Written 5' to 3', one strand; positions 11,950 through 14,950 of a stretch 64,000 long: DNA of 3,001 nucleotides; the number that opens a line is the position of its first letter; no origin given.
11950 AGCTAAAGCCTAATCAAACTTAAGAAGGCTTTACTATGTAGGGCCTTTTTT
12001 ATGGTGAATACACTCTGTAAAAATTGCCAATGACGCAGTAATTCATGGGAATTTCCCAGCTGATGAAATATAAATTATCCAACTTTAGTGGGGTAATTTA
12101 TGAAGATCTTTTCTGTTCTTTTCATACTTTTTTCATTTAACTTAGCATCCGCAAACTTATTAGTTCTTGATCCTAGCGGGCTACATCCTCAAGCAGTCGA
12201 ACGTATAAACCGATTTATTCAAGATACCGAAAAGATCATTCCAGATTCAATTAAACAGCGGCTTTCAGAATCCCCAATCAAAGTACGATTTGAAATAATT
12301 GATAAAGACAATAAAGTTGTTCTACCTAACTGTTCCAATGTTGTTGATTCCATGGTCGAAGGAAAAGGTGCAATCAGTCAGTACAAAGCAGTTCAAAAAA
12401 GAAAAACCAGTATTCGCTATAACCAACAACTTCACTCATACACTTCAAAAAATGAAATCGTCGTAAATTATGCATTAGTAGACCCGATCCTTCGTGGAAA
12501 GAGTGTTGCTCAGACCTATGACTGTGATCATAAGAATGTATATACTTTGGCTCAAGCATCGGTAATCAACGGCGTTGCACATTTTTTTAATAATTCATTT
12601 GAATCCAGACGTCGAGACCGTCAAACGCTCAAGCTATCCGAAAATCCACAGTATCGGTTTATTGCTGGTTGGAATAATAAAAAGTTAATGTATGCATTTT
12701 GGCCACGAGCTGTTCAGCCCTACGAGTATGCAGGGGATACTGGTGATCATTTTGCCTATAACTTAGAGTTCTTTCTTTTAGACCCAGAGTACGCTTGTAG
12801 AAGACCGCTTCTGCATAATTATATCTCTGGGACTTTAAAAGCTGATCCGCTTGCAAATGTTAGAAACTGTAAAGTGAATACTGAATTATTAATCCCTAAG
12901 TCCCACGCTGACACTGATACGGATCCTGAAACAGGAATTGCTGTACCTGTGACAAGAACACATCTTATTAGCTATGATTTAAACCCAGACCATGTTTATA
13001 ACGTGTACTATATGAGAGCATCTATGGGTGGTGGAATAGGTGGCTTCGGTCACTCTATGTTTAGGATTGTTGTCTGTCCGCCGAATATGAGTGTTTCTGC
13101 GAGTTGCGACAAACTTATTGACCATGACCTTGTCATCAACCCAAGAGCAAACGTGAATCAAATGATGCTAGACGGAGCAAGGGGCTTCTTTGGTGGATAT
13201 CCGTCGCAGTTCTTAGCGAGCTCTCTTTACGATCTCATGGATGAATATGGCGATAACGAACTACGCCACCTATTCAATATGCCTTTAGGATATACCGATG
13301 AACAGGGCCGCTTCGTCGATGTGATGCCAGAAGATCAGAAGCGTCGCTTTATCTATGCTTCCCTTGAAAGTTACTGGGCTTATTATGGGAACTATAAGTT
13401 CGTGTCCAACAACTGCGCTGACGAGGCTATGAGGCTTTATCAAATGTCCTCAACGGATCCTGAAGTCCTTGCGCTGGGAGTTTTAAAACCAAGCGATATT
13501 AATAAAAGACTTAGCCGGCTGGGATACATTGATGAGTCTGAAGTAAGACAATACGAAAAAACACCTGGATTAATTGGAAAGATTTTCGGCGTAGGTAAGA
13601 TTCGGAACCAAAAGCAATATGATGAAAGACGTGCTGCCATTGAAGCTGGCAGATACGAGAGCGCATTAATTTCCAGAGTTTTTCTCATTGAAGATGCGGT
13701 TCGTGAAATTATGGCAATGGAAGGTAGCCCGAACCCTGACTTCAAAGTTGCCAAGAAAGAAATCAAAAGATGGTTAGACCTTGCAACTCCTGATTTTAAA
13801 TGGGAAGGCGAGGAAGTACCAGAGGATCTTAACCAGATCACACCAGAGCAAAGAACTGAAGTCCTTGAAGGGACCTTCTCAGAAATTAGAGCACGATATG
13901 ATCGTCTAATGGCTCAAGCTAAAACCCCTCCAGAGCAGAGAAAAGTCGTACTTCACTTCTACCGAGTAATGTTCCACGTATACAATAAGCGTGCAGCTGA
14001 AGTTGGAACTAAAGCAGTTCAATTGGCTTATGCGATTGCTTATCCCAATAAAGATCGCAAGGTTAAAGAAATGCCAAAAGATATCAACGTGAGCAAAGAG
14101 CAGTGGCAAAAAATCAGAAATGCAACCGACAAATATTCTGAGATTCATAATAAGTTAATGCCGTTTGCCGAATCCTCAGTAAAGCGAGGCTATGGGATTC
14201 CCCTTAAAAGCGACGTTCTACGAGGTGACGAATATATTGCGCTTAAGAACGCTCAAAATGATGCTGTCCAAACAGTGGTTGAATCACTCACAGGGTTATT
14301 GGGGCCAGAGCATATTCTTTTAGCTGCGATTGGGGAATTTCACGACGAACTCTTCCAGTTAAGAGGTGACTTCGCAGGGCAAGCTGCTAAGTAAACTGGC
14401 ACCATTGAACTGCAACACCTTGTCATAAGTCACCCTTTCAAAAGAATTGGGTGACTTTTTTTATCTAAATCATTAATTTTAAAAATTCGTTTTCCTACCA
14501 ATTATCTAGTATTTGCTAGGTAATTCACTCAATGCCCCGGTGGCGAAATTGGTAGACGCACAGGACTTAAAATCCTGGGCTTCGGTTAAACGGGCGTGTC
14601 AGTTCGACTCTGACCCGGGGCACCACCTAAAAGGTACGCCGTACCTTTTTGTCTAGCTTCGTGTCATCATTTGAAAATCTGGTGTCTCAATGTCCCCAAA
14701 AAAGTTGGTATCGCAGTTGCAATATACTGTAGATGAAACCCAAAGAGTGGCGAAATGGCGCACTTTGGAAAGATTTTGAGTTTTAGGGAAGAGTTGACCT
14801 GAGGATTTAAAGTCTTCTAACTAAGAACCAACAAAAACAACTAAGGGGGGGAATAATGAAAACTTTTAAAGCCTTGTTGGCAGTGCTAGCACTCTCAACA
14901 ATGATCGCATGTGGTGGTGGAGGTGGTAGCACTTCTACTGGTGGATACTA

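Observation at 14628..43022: Family of identical 24-nt-core terminator-like repeats with conserved non-hairpin flanks (four copies in 64 kb)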

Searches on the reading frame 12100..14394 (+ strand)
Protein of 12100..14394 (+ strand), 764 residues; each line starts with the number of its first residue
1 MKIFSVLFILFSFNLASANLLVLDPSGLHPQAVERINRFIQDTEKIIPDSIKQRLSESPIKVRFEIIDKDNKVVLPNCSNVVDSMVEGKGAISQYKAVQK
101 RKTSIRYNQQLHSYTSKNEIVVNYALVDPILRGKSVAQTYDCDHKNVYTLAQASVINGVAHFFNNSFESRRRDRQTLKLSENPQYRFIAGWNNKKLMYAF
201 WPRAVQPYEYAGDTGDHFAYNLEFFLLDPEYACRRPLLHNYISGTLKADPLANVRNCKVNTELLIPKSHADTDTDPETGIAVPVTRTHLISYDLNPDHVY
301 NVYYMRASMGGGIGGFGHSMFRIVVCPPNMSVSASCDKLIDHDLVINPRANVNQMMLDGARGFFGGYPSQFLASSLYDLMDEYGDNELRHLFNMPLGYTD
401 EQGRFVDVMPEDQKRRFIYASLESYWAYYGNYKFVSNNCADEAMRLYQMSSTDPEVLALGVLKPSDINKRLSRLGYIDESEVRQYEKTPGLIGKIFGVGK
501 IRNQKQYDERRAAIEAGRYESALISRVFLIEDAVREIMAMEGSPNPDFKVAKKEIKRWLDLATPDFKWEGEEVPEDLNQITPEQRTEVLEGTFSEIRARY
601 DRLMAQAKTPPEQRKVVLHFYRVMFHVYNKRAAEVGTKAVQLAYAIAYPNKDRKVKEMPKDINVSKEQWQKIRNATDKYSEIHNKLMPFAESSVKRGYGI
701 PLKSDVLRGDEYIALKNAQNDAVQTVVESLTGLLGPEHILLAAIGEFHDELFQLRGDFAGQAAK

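Call 20: search_protein_families(library=pfam, proteins=[window:12100-14394:+])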
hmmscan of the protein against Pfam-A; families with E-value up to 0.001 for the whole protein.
window:12100-14394:+ (764 aa): 2 families
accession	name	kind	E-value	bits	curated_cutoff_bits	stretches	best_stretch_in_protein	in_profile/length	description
PF25226.1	DUF7844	-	8.8e-15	55.3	27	1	172-251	141-226/230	Domain of unknown function (DUF7844)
PF13387.12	Lnb_N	-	1.1e-11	45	22.2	1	294-466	9-167/175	Lnb N-terminal periplasmic domain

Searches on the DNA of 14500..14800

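Call 68: search_rna_families(source=window, start=14500, end=14800, threshold=evalue, max_evalue=1)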
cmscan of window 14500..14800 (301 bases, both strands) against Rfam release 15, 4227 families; matches with E-value up to 1: 1.
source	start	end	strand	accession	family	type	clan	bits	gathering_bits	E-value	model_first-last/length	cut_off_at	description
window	14534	14622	+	RF00005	tRNA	Gene; tRNA;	CL00001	58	29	2.9e-12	1-71/71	no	tRNA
